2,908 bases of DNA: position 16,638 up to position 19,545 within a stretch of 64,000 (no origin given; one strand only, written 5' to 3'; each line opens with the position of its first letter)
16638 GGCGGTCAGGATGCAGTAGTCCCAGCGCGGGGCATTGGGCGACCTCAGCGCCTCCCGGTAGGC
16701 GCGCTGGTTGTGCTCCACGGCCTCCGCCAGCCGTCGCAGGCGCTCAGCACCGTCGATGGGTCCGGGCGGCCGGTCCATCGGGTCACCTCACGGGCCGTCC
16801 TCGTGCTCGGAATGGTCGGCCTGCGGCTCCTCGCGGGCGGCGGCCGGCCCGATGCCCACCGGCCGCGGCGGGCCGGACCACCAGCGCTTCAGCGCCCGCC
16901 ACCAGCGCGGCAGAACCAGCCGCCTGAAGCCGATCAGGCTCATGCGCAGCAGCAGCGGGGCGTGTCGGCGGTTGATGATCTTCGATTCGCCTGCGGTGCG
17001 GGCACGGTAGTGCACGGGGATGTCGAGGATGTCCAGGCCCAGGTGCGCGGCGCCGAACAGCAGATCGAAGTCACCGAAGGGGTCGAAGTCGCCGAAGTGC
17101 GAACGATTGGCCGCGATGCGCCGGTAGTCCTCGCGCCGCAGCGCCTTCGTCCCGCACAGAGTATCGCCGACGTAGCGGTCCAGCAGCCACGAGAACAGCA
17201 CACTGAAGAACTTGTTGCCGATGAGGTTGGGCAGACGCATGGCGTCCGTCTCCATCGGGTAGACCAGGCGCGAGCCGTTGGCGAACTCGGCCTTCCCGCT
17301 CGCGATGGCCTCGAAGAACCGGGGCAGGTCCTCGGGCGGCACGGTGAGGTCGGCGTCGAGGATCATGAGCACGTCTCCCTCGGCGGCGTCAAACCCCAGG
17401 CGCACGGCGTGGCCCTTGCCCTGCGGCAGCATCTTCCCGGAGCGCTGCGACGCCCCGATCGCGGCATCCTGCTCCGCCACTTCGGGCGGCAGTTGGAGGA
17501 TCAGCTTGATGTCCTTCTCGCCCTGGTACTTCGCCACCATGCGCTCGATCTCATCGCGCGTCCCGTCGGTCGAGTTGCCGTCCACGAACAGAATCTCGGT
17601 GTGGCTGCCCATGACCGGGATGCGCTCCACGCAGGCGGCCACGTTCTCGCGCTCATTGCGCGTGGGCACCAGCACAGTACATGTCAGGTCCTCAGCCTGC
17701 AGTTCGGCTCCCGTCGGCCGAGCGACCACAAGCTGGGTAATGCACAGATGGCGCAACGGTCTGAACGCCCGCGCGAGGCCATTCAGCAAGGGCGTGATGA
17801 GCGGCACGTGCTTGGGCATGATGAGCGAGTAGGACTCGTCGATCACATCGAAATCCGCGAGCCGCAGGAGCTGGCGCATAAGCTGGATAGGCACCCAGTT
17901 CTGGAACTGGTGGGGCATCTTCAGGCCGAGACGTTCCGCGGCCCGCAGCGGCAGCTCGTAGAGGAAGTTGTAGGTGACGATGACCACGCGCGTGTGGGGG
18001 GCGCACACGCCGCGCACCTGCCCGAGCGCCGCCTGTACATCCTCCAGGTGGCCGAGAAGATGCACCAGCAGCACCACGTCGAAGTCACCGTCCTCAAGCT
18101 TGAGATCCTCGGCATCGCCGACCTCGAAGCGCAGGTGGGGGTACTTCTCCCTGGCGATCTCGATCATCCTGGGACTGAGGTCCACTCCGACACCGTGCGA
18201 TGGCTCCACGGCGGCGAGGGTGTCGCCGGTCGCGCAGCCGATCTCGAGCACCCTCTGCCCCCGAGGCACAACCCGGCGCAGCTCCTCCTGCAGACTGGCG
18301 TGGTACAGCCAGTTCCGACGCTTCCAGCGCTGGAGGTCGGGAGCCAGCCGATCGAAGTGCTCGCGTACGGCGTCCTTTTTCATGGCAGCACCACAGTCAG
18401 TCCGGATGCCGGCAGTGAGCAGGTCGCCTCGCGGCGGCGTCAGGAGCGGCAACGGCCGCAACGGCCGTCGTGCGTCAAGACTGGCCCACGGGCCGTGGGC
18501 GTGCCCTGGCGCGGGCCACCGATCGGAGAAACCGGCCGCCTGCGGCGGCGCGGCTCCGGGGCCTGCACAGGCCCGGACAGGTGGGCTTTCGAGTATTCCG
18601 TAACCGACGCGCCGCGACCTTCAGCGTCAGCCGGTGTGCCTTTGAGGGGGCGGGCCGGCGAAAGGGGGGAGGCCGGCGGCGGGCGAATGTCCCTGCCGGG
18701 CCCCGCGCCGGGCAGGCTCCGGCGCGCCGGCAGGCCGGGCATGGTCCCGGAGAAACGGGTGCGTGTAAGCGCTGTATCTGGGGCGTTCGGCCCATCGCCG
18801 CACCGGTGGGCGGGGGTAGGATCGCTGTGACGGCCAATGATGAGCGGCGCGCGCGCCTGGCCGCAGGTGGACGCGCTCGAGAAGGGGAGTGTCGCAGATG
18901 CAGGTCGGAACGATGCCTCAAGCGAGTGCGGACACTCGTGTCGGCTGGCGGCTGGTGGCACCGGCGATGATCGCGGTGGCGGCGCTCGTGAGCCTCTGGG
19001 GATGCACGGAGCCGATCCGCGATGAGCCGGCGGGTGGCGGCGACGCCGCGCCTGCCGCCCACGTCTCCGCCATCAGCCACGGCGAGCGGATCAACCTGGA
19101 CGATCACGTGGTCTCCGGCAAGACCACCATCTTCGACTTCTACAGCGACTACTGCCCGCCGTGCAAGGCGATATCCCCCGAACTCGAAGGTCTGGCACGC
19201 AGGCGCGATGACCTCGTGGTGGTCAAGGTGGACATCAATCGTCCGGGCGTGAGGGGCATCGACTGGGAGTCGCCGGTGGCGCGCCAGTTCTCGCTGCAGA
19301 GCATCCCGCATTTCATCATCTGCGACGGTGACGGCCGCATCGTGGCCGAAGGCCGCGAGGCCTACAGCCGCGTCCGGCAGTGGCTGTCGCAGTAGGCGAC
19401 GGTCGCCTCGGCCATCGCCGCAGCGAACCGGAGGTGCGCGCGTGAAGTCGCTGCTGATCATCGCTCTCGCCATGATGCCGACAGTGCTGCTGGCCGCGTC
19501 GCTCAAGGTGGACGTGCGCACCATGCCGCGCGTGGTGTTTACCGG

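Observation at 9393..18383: Co-directional operon: methyltransferase::GT2 fusion - Fkp (fucokinase/GDP-fucose pyrophosphorylase) - orphan solute-binding lipoprotein - glycoside hydrolase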

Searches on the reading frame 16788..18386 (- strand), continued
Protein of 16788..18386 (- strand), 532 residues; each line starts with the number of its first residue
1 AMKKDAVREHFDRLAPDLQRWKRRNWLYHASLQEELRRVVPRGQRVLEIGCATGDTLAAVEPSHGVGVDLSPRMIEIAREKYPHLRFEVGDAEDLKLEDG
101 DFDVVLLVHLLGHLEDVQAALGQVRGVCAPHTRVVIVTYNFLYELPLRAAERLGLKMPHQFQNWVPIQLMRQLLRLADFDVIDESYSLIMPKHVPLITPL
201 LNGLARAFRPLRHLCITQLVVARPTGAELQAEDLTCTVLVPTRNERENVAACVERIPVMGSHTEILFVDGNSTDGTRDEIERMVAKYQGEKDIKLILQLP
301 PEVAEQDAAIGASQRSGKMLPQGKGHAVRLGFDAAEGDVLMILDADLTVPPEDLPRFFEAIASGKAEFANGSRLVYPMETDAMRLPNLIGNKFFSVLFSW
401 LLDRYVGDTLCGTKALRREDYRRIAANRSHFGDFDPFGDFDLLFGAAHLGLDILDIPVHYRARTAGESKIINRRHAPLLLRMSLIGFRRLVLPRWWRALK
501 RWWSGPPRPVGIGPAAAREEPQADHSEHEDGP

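Call 97: search_protein_families(library=ncbifam, proteins=[L006:15369-16313:-, L006:16315-17355:-, L009:15594-16547:-, L009:16544-17707:-, L009:14778-15563:-, L006:10507-11586:-, L006:11600-12484:-, L006:9567-10544:-], max_evalue=0.00001)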
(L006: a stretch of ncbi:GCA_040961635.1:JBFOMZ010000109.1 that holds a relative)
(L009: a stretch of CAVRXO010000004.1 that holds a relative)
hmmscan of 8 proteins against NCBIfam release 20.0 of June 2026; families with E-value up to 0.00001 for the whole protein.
L006:15369-16313:- (314 aa): 13 families
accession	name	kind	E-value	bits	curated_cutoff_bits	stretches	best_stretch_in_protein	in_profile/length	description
NF047922.1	GDPFucSynFcl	equivalog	2.8e-82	276.6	500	1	5-310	2-305/308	GDP-L-fucose synthase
TIGR04180.1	EDH_00030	hypoth_equivalog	6.4e-31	107.5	475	1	43-290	56-293/297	NAD-dependent 4,6-dehydratase LegB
TIGR01181.1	dTDP_gluc_dehyt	equivalog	3.5e-23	82.2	365.1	1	50-311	64-316/321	dTDP-glucose 4,6-dehydratase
TIGR01179.1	galE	equivalog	2.3e-21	76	262.3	1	7-310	1-329/332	UDP-glucose 4-epimerase GalE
NF011728.1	PRK15181.1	equivalog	2.1e-12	46.7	760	1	43-228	76-250/348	Vi polysaccharide biosynthesis UDP-N-acetylglucosaminuronic acid C-4 epimerase TviC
TIGR03466.1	HpnA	hypoth_equivalog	2.8e-11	42.9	367.65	1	7-174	2-176/327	hopanoid-associated sugar epimerase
NF007490.0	PRK10084.1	subfamily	4.5e-11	42.3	649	1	134-311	163-339/361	dTDP-glucose 4,6-dehydratase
NF052578.1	StrlDmthSdmBMthl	equivalog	2.1e-10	40.9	600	1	9-173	4-174/328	sterol demethylase protein SdmB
NF007582.0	PRK10217.1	equivalog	3.6e-10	39.5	698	1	59-309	76-334/355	dTDP-glucose 4,6-dehydratase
NF042422.1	oxyalk_red_OleD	equivalog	4.2e-10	39.5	580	1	7-188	2-182/329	2-alkyl-3-oxoalkanoate reductase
TIGR02622.1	CDP_4_6_dhtase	equivalog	2.9e-09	36.5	278.45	0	44-308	62-332/352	CDP-glucose 4,6-dehydratase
TIGR02197.1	heptose_epim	equivalog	3e-07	29.9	274.6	0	59-306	68-313/316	ADP-glyceromanno-heptose 6-epimerase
NF007956.0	PRK10675.1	subfamily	7.5e-07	28.6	394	0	59-306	75-329/338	UDP-glucose 4-epimerase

L006:16315-17355:- (346 aa): 10 families
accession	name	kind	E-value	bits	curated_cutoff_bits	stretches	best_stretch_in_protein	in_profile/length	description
TIGR01472.1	gmd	equivalog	3.2e-156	519.8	415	1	2-321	1-340/342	GDP-mannose 4,6-dehydratase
TIGR04180.1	EDH_00030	hypoth_equivalog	6e-29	101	475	1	5-306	2-296/297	NAD-dependent 4,6-dehydratase LegB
TIGR01181.1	dTDP_gluc_dehyt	equivalog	1.8e-27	96.3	365.1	1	4-317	2-309/321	dTDP-glucose 4,6-dehydratase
TIGR02622.1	CDP_4_6_dhtase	equivalog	5.5e-22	78.4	278.45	1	2-121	5-120/352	CDP-glucose 4,6-dehydratase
TIGR01179.1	galE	equivalog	3.7e-18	65.4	262.3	1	4-169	2-161/332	UDP-glucose 4-epimerase GalE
NF007582.0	PRK10217.1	equivalog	3.5e-15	56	698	1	1-320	1-332/355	dTDP-glucose 4,6-dehydratase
NF007490.0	PRK10084.1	subfamily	7.2e-11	41.7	649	1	55-250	50-260/361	dTDP-glucose 4,6-dehydratase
NF043036.1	ErythonDh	equivalog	3.2e-10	39.7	325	1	3-170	2-167/321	D-erythronate dehydrogenase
NF052578.1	StrlDmthSdmBMthl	equivalog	1.4e-08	34.8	600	1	4-166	3-147/328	sterol demethylase protein SdmB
NF007956.0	PRK10675.1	subfamily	1.9e-06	27.2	394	0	4-158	3-154/338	UDP-glucose 4-epimerase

L009:15594-16547:- (317 aa): 22 families
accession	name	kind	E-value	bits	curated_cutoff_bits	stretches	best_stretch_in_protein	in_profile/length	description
TIGR01179.1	galE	equivalog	4.8e-26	91.4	262.3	2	200-305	220-321/332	UDP-glucose 4-epimerase GalE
TIGR01181.1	dTDP_gluc_dehyt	equivalog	1.3e-22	80.3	365.1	1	7-307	3-309/321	dTDP-glucose 4,6-dehydratase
TIGR02197.1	heptose_epim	equivalog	3.8e-21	75.6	274.6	1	7-309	2-313/316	ADP-glyceromanno-heptose 6-epimerase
TIGR04180.1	EDH_00030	hypoth_equivalog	1.3e-20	73.7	475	1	7-296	2-296/297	NAD-dependent 4,6-dehydratase LegB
NF007582.0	PRK10217.1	equivalog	8.3e-12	44.9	698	1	131-311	148-333/355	dTDP-glucose 4,6-dehydratase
NF042423.1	oxyalk_red_Shew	equivalog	1.7e-11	43.8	580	1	5-229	10-228/331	2-alkyl-3-oxoalkanoate reductase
NF007956.0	PRK10675.1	subfamily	2.7e-11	43.2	394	1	199-300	224-320/338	UDP-glucose 4-epimerase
NF007490.0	PRK10084.1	subfamily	2.5e-10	39.9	649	0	130-219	154-244/361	dTDP-glucose 4,6-dehydratase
NF058621.1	DiazavRedAvaA7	equivalog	1.4e-09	38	400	1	7-224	4-221/304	3-diazoavenalumate denitrifying reductase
TIGR01777.1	yfcH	hypoth_equivalog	2.6e-09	37.1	207.35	1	7-224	2-213/292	TIGR01777 family oxidoreductase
TIGR03466.1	HpnA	hypoth_equivalog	1.2e-08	34.2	367.65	1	5-147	2-142/327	hopanoid-associated sugar epimerase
NF043036.1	ErythonDh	equivalog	1.7e-08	34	325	1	7-159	4-165/321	D-erythronate dehydrogenase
NF047922.1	GDPFucSynFcl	equivalog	3.1e-08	33.4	500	1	198-307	199-299/308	GDP-L-fucose synthase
TIGR01746.1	Thioester-redct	subfamily_domain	2.6e-07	30.2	213.35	0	7-35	3-33/371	thioester reductase domain-containing protein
NF042422.1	oxyalk_red_OleD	equivalog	2.9e-07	30.2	580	1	7-251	4-244/329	2-alkyl-3-oxoalkanoate reductase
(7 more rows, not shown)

L009:16544-17707:- (387 aa): 19 families
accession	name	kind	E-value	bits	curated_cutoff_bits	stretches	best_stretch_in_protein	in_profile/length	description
TIGR02622.1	CDP_4_6_dhtase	equivalog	1e-125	419.5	278.45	1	25-364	4-351/352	CDP-glucose 4,6-dehydratase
TIGR01181.1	dTDP_gluc_dehyt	equivalog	7.8e-29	100.8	365.1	1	28-345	2-313/321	dTDP-glucose 4,6-dehydratase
TIGR04180.1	EDH_00030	hypoth_equivalog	3e-18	65.9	475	1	28-254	1-221/297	NAD-dependent 4,6-dehydratase LegB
TIGR01179.1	galE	equivalog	4.4e-15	55.3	262.3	1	27-187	1-159/332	UDP-glucose 4-epimerase GalE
TIGR04130.1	FnlA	equivalog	2.8e-12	46.2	730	1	74-242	53-197/337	UDP-N-acetylglucosamine 4,6-dehydratase/5-epimerase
TIGR01472.1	gmd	equivalog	3.2e-12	46.3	415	1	28-191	3-173/342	GDP-mannose 4,6-dehydratase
NF007582.0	PRK10217.1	equivalog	6.7e-12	45.2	698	1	27-344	3-332/355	dTDP-glucose 4,6-dehydratase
NF042422.1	oxyalk_red_OleD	equivalog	1.1e-11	44.7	580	1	27-301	2-256/329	2-alkyl-3-oxoalkanoate reductase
NF042423.1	oxyalk_red_Shew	equivalog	7.3e-11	41.7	580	1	26-183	9-155/331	2-alkyl-3-oxoalkanoate reductase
TIGR03466.1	HpnA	hypoth_equivalog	1.4e-10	40.5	367.65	1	27-183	2-151/327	hopanoid-associated sugar epimerase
NF007490.0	PRK10084.1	subfamily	1.2e-09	37.7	649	1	73-345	50-336/361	dTDP-glucose 4,6-dehydratase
NF007956.0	PRK10675.1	subfamily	1.2e-09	37.7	394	1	27-181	2-157/338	UDP-glucose 4-epimerase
TIGR03589.1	PseB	equivalog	2.8e-08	33.1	407.75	1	74-153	54-130/324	UDP-N-acetylglucosamine 4,6-dehydratase (inverting)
TIGR01746.1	Thioester-redct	subfamily_domain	2.1e-07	30.5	213.35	1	120-293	109-279/371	thioester reductase domain-containing protein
NF011728.1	PRK15181.1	equivalog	2.7e-07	29.9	760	1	78-187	74-179/348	Vi polysaccharide biosynthesis UDP-N-acetylglucosaminuronic acid C-4 epimerase TviC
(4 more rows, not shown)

L009:14778-15563:- (261 aa): 19 families
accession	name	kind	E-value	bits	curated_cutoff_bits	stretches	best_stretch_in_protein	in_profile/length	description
TIGR02623.1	G1P_cyt_trans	equivalog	2e-118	394.4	300.25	1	6-261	1-255/255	glucose-1-phosphate cytidylyltransferase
TIGR03992.1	Arch_glmU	subfamily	2e-24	86.2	292.1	2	7-79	2-74/393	bifunctional sugar-1-phosphate nucleotidylyltransferase/acetyltransferase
NF052502.1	man1P_GTase_Rv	exception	3.5e-22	78.8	440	1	8-242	3-221/352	mannose-1-phosphate guanylyltransferase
NF041313.1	UDPGP_AglF_Halo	equivalog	4.3e-20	72.2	400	1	7-74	2-69/234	UTP--glucose-1-phosphate uridylyltransferase AglF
NF049965.1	GlMnHpPGnyltfHddC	equivalog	7.8e-17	61.6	300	1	7-206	2-176/221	D-glycero-D-manno-heptose 1-phosphate guanosyltransferase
NF041173.1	Sug_nt_acttase_Thmprot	equivalog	2e-15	56.7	600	1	6-211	1-182/405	bifunctional sugar-1-phosphate nucleotidylyltransferase/acetyltransferase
NF045761.1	NAMPUrTaseMurU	equivalog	2e-14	54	250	1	6-71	1-66/226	N-acetylmuramate alpha-1-phosphate uridylyltransferase MurU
TIGR01208.1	rmlA_long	equivalog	4.1e-14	52.2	320.25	1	7-212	1-189/353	glucose-1-phosphate thymidylyltransferase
TIGR02091.1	glgC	equivalog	1.2e-13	50.9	424.9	1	8-188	3-181/364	glucose-1-phosphate adenylyltransferase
NF041135.1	IPPtranDIPPsyn_Thcocales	equivalog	7.1e-12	45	580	1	7-82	2-73/419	bifunctional L-myo-inositol-1-phosphate cytidylyltransferase/CDP-L-myo-inositol myo-inositolphosphotransferase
NF001947.0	PRK00725.1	subfamily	1.2e-11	44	470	1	8-186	19-196/426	glucose-1-phosphate adenylyltransferase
NF002023.0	PRK00844.1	subfamily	2.7e-11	42.9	458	1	9-187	10-185/408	glucose-1-phosphate adenylyltransferase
NF003670.0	PRK05293.1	equivalog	4.3e-10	39.1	470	1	9-242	8-249/382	glucose-1-phosphate adenylyltransferase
NF002772.0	PRK02862.1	equivalog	1.1e-09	37.6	537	0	129-186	121-182/429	glucose-1-phosphate adenylyltransferase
TIGR01173.1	glmU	equivalog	9.3e-08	31.3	366.85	1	7-73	2-65/452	bifunctional UDP-N-acetylglucosamine diphosphorylase/glucosamine-1-phosphate N-acetyltransferase GlmU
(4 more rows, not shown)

L006:10507-11586:- (359 aa): 1 family
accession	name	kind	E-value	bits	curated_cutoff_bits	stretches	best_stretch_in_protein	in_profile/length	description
NF052623.1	Npun_F2552_fam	equivalog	1.5e-10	41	500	1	143-274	132-265/314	Npun_F2552 family protein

L006:11600-12484:- (294 aa): 13 families
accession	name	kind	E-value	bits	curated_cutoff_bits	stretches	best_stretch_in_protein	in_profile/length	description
NF008977.0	PRK12324.1-2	equivalog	6.3e-83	278.6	234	1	9-291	6-288/297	decaprenyl-phosphate phosphoribosyltransferase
NF008978.0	PRK12324.1-4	equivalog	4.8e-65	219.6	207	1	8-291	35-320/322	decaprenyl-phosphate phosphoribosyltransferase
NF006088.0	PRK08238.1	equivalog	2.3e-54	184.8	351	1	8-274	195-464/482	UbiA family prenyltransferase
NF008976.0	PRK12324.1-1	equivalog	2e-43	149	474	1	8-292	21-305/306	decaprenyl-phosphate phosphoribosyltransferase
NF009523.0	PRK12884.1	equivalog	5.4e-13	48.8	269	1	23-175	23-168/279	prenyltransferase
TIGR01473.1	cyoE_ctaB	equivalog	2.4e-12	47.2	210.3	1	39-162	34-161/281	heme o synthase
NF009522.0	PRK12883.1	equivalog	3.8e-09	36.4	353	1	35-171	32-167/279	geranylgeranylglycerol-phosphate geranylgeranyltransferase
NF009521.0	PRK12882.1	equivalog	1.9e-08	33.9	296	1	38-168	40-166/280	geranylgeranylglycerol-phosphate geranylgeranyltransferase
NF003348.0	PRK04375.1-1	equivalog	3.8e-08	33.1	285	1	21-173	25-168/292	heme o synthase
NF035940.1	prenyl_rel_EboC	equivalog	6.3e-08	32.4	250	1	41-162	41-154/292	UbiA-like protein EboC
NF003349.0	PRK04375.1-2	equivalog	5.8e-07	29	246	1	45-131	64-152/318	heme o synthase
TIGR01474.1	ubiA_proteo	equivalog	6e-07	29.2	275.45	1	44-133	46-133/282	4-hydroxybenzoate octaprenyltransferase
TIGR01475.1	ubiA_other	subfamily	2.6e-06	27.1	180.8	1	24-172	22-167/282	UbiA-like polyprenyltransferase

L006:9567-10544:- (325 aa): 1 family
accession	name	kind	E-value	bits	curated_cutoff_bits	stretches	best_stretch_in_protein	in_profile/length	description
TIGR00374.1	TIGR00374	subfamily_domain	1.5e-15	57.4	43.2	1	216-315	211-310/323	flippase-like domain-containing protein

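Call 101: get_annotated_region(hit=H1, flank=7000)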
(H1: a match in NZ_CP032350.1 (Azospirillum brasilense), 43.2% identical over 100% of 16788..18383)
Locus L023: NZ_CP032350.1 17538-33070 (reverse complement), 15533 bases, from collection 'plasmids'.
description: Azospirillum brasilense strain MTCC4039 plasmid p5, complete sequence
organism: Azospirillum brasilense (NCBI taxid 192)
taxonomy: Bacteria; Pseudomonadota; Alphaproteobacteria; Rhodospirillales; Azospirillaceae; Azospirillum; Azospirillum brasilense
host: -; source: soil sample,Agricultural field; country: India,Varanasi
typing (MOB-suite, as given by PLSDB): non-mobilizable; replicon rep_cluster_771
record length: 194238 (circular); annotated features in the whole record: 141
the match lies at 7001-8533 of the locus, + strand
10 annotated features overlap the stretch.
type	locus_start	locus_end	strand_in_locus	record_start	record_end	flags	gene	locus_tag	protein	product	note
CDS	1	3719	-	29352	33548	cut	-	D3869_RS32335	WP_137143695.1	glycosyltransferase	-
CDS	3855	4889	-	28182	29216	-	-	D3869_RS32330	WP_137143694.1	calcium-binding protein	-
CDS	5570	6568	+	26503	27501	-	galE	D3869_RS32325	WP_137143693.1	UDP-glucose 4-epimerase GalE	GO:0006012 - galactose metabolic process [Evidence IEA]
CDS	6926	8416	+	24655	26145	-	-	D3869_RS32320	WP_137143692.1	bifunctional class I SAM-dependent methyltransferase/glycosyltransferase family 2 protein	-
CDS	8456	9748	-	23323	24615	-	-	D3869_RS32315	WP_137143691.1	nucleotide sugar dehydrogenase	GO:0000271 - polysaccharide biosynthetic process [Evidence IEA]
CDS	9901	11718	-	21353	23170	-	-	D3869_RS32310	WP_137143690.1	asparagine synthase-related protein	GO:0006529 - asparagine biosynthetic process [Evidence IEA]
CDS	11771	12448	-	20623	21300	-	-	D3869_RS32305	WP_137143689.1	class I SAM-dependent methyltransferase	-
CDS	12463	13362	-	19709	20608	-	-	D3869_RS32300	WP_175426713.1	class I SAM-dependent methyltransferase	-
CDS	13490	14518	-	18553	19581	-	-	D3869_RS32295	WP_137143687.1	hypothetical protein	-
CDS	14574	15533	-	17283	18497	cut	-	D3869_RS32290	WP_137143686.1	tetratricopeptide repeat protein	-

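Call 102: get_annotated_region(hit=H4, flank=7000)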
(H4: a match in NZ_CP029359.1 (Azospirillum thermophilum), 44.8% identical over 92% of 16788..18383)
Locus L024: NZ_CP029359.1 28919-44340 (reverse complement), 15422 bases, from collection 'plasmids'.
description: Azospirillum thermophilum strain CFH 70021 plasmid unnamed4
organism: Azospirillum thermophilum (NCBI taxid 2202148)
taxonomy: Bacteria; Pseudomonadota; Alphaproteobacteria; Rhodospirillales; Azospirillaceae; Azospirillum; Azospirillum thermophilum
host: -; source: cell culture,hot spring; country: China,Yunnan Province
typing (MOB-suite, as given by PLSDB): non-mobilizable
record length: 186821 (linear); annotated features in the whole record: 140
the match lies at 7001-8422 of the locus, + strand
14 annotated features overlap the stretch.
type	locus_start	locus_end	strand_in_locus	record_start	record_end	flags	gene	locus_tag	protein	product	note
CDS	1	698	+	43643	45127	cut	-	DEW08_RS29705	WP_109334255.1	FkbM family methyltransferase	-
CDS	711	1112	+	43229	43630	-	-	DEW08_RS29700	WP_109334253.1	DUF6165 family protein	-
CDS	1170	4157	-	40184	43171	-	-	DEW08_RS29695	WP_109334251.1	glycosyltransferase family 1 protein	-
CDS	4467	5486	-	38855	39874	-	galE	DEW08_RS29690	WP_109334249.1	UDP-glucose 4-epimerase GalE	GO:0006012 - galactose metabolic process [Evidence IEA]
CDS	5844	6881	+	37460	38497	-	-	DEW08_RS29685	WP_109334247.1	lysylphosphatidylglycerol synthase transmembrane domain-containing protein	-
CDS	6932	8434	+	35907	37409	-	-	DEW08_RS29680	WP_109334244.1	glycosyltransferase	-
CDS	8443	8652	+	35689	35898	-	-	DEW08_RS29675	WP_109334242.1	hypothetical protein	-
CDS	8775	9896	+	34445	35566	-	-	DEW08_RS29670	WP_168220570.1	glycosyltransferase family 4 protein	-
CDS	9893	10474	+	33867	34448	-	-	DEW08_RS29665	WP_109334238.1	hypothetical protein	-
CDS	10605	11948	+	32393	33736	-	-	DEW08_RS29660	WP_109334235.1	class I SAM-dependent methyltransferase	-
CDS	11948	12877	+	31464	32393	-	-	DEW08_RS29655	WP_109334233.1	GDP-mannose 4,6-dehydratase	-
CDS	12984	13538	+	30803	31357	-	rfbC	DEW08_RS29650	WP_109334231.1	dTDP-4-dehydrorhamnose 3,5-epimerase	GO:0019305 - dTDP-rhamnose biosynthetic process [Evidence IEA]; GO:0009243 - O antigen biosynthetic process [Evidence ...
CDS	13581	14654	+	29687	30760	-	rfbB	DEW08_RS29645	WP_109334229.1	dTDP-glucose 4,6-dehydratase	GO:0019305 - dTDP-rhamnose biosynthetic process [Evidence IEA]; GO:0009243 - O antigen biosynthetic process [Evidence ...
CDS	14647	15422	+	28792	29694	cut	rfbD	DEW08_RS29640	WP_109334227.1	dTDP-4-dehydrorhamnose reductase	GO:0019305 - dTDP-rhamnose biosynthetic process [Evidence IEA]; GO:0009243 - O antigen biosynthetic process [Evidence ...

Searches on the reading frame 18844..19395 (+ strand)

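Call 11: search_protein_families(library=pfam, proteins=[window:18844-19395:+], max_evalue=0.001)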
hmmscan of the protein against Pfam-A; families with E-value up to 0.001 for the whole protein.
window:18844-19395:+ (183 aa): 5 families
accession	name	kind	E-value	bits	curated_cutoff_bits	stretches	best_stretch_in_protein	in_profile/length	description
PF00085.26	Thioredoxin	-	4.7e-11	43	23.5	1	85-176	10-96/103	Thioredoxin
PF13098.12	Thioredoxin_2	-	2.4e-06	28.2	27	1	92-168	5-89/104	Thioredoxin-like domain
PF13905.12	Thioredoxin_8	-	7e-06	26.7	27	0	92-131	1-43/94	Thioredoxin-like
PF00578.27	AhpC-TSA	-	4.8e-05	23.7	26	1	66-133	2-69/124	AhpC/TSA family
PF08534.16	Redoxin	-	0.00012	22.4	26.6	0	66-133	3-74/148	Redoxin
